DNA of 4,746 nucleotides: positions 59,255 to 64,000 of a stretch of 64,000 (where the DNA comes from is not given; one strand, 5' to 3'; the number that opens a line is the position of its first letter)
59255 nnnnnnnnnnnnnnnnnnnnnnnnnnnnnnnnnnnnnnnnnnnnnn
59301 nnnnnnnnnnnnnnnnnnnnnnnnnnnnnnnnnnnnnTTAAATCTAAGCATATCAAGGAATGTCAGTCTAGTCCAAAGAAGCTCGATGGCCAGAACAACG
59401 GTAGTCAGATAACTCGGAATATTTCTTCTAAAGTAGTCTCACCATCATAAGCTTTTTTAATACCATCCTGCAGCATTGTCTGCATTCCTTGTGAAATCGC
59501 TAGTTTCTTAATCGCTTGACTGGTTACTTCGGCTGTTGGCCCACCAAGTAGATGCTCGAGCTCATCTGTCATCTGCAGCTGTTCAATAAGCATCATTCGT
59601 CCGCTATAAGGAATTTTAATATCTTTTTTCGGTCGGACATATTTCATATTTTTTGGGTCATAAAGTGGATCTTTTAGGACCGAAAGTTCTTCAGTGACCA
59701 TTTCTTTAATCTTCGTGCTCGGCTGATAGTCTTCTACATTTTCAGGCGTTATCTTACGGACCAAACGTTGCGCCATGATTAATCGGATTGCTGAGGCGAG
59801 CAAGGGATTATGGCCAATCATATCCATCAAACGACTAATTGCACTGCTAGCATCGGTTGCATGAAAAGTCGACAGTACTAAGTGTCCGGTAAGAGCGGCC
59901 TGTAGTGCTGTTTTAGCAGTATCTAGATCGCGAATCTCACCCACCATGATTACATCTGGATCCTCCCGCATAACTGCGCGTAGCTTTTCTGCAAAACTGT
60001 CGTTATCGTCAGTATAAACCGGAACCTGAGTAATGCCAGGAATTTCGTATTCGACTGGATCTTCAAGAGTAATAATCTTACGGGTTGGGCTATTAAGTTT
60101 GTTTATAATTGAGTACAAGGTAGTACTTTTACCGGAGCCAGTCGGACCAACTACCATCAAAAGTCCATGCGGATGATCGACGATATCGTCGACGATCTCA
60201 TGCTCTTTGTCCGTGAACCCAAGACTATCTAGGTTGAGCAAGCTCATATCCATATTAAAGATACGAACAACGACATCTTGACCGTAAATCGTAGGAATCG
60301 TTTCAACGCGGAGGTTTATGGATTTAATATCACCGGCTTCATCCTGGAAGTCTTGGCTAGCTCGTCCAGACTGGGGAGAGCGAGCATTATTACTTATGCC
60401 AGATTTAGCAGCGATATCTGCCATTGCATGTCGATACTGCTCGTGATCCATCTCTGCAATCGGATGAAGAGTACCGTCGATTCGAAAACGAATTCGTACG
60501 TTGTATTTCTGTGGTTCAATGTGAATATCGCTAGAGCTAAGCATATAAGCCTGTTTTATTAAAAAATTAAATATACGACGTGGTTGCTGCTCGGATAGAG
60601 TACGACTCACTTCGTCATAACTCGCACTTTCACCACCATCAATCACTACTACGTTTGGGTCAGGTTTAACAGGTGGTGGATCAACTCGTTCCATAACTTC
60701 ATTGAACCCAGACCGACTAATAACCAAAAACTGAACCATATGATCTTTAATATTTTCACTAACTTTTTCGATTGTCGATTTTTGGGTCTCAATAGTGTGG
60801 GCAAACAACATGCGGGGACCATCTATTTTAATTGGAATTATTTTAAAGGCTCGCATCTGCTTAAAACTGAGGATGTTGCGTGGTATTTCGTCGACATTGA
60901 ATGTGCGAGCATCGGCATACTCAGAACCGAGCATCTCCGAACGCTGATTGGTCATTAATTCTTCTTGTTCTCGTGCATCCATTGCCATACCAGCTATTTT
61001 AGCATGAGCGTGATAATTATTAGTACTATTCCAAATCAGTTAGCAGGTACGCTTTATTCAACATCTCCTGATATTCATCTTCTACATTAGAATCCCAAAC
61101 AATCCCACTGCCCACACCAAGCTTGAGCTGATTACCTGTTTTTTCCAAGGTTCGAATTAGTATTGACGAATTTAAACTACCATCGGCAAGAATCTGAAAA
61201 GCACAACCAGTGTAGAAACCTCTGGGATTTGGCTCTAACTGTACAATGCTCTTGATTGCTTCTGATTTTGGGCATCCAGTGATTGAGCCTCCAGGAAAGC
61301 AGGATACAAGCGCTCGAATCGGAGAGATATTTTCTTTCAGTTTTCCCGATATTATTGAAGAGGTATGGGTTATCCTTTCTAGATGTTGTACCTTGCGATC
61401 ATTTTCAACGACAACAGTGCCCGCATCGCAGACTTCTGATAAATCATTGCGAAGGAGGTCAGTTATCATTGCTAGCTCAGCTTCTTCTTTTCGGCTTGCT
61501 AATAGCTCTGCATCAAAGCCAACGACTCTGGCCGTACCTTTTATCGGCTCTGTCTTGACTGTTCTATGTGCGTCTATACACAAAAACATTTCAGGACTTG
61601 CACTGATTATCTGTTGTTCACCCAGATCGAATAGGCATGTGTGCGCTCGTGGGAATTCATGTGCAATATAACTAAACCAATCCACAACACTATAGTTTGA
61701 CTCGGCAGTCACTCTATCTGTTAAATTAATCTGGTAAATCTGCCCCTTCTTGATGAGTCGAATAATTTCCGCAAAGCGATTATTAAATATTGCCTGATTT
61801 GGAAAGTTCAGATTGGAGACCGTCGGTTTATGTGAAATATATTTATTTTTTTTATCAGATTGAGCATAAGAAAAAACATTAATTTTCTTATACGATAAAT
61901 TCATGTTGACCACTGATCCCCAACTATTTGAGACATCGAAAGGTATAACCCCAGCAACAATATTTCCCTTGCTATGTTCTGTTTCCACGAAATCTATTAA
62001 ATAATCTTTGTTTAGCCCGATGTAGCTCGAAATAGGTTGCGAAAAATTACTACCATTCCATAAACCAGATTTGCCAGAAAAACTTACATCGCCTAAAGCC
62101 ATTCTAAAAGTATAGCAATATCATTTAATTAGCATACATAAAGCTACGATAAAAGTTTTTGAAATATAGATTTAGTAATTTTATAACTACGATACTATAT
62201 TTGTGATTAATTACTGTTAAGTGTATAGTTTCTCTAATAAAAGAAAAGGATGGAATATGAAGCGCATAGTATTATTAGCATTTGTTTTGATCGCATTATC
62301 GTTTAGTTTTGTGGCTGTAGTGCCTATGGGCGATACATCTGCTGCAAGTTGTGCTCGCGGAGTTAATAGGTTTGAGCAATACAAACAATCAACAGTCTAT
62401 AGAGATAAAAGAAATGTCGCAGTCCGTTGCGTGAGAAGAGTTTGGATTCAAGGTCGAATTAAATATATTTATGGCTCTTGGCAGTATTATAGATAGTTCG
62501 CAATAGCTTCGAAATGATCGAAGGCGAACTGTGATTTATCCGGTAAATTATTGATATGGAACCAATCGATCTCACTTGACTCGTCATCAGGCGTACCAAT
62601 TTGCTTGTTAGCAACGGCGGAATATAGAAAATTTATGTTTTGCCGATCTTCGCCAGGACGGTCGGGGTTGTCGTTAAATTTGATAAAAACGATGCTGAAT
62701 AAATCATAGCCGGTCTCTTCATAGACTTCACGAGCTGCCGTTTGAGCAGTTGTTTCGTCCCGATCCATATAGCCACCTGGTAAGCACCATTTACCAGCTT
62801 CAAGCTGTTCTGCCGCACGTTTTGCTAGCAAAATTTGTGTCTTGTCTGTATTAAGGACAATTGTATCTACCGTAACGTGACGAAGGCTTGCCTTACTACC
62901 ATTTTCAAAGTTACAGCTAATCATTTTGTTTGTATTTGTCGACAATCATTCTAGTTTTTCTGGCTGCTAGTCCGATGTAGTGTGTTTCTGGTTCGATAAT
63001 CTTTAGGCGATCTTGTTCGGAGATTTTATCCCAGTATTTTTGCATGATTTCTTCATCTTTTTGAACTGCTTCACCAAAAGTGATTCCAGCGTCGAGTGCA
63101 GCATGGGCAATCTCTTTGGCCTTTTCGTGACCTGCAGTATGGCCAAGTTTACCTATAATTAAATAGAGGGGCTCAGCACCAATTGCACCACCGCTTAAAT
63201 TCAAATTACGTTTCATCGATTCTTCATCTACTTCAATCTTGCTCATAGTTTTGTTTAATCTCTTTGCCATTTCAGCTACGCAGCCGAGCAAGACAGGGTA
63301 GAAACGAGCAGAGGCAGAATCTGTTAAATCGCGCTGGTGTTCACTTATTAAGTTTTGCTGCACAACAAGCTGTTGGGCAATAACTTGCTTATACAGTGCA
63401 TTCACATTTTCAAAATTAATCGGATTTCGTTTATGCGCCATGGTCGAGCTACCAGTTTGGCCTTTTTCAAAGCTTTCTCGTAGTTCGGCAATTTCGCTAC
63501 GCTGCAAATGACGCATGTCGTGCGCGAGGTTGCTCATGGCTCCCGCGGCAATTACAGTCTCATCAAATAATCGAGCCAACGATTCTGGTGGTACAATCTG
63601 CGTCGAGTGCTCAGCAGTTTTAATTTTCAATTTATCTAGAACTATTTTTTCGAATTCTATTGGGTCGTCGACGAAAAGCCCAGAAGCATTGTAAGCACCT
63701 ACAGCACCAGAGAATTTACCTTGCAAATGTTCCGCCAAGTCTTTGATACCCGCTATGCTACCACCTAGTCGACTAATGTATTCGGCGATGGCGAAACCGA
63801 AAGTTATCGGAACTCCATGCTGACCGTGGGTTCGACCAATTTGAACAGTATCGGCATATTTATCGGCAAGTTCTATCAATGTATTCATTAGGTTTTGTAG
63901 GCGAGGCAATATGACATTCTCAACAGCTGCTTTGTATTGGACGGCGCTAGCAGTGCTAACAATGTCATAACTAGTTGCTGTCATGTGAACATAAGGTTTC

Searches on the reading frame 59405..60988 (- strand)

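Call 49: search_protein_families(library=pfam, proteins=[window:59405-60988:-], max_evalue=0.0001)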
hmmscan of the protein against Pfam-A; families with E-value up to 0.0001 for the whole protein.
window:59405-60988:- (527 aa): 1 family
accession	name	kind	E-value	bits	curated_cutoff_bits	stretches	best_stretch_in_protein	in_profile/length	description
PF00437.27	T2SSE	-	4.6e-95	318.8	24.9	1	138-525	10-370/370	Type II/IV secretion system protein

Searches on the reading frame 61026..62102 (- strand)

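Call 49: search_protein_families(library=pfam, proteins=[window:61026-62102:-], max_evalue=0.0001)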
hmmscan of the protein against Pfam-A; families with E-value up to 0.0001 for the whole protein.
window:61026-62102:- (358 aa): 1 family
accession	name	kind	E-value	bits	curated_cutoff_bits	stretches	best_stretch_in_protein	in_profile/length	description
PF00425.24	Chorismate_bind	-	1.1e-68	232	27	1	103-350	2-257/257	chorismate binding enzyme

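Call 69: search_protein_families(library=ncbifam, proteins=[window:61026-62102:-], max_evalue=0.001)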
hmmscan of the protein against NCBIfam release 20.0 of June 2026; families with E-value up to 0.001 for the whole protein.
window:61026-62102:- (358 aa): 26 families (the best 25 are shown)
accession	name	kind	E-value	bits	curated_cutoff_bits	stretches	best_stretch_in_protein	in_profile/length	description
TIGR01824.1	PabB-clade2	equivalog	6.9e-71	239.4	408.55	1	92-352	84-353/355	aminodeoxychorismate synthase, component I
TIGR00553.1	pabB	equivalog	5.9e-65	219.6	328.4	1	98-352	66-327/329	aminodeoxychorismate synthase component I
NF005698.0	PRK07508.1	equivalog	4.5e-58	196.6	452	1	74-355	84-376/383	aminodeoxychorismate synthase component I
TIGR00564.1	trpE_most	equivalog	3.8e-56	191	517.7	1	85-352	178-448/455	anthranilate synthase component I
NF006563.0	PRK09070.1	equivalog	5.1e-53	180.3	514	1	91-351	170-437/447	aminodeoxychorismate synthase component I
TIGR01820.1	TrpE-arch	equivalog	2.5e-49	168.8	512.05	1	86-351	170-441/449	anthranilate synthase component I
NF005486.0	PRK07093.1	equivalog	1.2e-48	165.9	275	1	76-353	45-320/323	aminodeoxychorismate synthase component I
NF004530.0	PRK05877.1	equivalog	5e-48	164.3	383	1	95-353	152-410/425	aminodeoxychorismate synthase component I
NF004610.0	PRK05940.1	equivalog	1e-44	153.1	568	1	84-352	174-453/467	anthranilate synthase component I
NF010081.0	PRK13566.1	equivalog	1.9e-40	138.9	645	1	65-352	208-501/729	anthranilate synthase component I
NF005009.0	PRK06404.1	equivalog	3.6e-39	135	422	1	83-351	84-347/351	anthranilate synthase component I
NF010086.0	PRK13571.1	equivalog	9.4e-39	133.3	693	1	102-352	229-491/510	anthranilate synthase component I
NF012009.0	PRK15465.1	equivalog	4e-38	131.1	622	1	103-351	190-444/453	aminodeoxychorismate synthase component 1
TIGR01823.1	PabB-fungal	equivalog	1.3e-37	129.5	442.55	1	56-351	428-734/742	aminodeoxychorismate synthase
NF010089.0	PRK13574.1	equivalog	1.7e-35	122.9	527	1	101-350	155-410/421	anthranilate synthase component I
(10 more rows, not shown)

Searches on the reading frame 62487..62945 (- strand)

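Call 49: search_protein_families(library=pfam, proteins=[window:62487-62945:-], max_evalue=0.0001)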
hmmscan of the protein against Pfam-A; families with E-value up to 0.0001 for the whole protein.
window:62487-62945:- (152 aa): 2 families
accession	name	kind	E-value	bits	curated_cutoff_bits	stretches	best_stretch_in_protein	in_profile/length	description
PF00293.34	NUDIX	-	3.9e-21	75.9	21.1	1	22-149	2-132/134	NUDIX domain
PF14815.12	NUDIX_4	-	4.4e-06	26.9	35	1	31-80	5-51/113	NUDIX domain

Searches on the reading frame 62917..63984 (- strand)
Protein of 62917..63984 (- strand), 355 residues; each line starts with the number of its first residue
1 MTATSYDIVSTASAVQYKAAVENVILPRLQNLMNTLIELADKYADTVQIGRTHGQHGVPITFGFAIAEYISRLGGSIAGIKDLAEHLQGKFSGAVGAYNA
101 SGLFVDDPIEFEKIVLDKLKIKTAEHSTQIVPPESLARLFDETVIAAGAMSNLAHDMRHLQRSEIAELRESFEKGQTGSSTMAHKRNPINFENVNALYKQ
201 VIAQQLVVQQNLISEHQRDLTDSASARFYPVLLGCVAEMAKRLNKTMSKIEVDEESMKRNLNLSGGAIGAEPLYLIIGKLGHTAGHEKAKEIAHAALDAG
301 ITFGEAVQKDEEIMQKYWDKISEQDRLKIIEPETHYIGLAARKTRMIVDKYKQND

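Call 49: search_protein_families(library=pfam, proteins=[window:62917-63984:-], max_evalue=0.0001)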
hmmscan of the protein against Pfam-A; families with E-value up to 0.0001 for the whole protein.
window:62917-63984:- (355 aa): 2 families
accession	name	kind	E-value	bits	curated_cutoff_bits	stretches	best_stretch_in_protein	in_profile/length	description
PF00206.25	Lyase_1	-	4.4e-39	135.2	27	1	2-202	108-311/312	Lyase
PF08328.16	ASL_C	-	5.8e-12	46.1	35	1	214-299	1-85/115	Adenylosuccinate lyase C-terminal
